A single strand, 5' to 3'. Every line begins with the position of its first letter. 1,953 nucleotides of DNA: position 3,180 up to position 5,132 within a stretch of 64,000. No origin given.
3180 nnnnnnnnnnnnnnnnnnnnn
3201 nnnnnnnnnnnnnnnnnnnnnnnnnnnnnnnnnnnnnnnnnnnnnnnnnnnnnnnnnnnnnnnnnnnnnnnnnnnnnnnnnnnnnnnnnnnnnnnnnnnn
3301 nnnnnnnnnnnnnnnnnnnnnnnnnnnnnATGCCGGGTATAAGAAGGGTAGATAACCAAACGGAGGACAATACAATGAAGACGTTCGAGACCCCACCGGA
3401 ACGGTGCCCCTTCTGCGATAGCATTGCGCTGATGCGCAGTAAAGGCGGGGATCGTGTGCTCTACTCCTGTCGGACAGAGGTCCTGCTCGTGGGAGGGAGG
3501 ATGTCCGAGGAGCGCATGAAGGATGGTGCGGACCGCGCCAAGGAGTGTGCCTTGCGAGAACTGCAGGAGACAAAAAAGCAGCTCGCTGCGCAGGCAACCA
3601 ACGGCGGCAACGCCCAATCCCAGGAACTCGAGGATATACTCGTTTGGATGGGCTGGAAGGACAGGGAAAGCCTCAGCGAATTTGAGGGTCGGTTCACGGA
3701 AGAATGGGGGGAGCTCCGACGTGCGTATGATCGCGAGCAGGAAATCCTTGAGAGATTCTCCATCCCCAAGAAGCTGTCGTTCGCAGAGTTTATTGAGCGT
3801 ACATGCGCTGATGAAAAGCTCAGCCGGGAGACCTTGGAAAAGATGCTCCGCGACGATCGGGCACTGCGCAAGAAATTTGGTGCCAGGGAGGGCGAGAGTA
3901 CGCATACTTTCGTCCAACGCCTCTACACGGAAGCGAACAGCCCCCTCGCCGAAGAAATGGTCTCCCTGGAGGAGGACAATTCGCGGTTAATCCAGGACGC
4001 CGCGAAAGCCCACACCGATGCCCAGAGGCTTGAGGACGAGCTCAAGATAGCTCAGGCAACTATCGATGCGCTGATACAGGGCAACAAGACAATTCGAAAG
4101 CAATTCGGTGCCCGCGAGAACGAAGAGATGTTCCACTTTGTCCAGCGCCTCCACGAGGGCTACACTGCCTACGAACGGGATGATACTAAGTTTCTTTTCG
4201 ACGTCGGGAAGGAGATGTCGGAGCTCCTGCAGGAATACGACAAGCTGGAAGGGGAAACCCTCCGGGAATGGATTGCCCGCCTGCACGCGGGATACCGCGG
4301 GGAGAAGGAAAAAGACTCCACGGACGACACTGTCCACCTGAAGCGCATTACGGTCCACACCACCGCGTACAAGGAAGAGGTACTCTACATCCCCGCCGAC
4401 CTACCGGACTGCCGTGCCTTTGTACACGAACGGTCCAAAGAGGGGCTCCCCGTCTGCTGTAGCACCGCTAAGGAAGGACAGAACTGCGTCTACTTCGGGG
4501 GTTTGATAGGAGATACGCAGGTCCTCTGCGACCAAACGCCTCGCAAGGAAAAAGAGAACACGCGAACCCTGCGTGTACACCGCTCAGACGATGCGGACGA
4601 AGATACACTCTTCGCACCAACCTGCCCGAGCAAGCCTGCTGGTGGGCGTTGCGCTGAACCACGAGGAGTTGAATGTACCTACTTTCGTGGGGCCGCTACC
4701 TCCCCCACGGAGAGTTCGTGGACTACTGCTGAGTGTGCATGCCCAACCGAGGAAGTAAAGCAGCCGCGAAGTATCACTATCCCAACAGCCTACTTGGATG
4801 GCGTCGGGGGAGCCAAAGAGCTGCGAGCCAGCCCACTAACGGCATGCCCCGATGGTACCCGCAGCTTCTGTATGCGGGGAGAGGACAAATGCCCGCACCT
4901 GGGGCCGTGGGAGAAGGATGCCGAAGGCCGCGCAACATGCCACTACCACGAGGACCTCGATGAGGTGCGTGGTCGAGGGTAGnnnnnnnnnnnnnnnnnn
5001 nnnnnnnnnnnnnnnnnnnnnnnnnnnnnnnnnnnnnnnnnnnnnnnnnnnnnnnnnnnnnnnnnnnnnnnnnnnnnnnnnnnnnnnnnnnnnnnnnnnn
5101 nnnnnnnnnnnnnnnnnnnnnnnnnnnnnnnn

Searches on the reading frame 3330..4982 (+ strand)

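Call 51: search_protein_families(library=pfam, proteins=[window:3330-4982:+], max_evalue=0.001)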
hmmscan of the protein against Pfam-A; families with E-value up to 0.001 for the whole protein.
window:3330-4982:+ (550 aa): 1 family
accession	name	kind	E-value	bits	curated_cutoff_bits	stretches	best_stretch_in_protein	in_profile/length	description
PF25014.1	NET2A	-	5.7e-05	23.5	33.1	1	191-274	151-232/235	NET2A-like domain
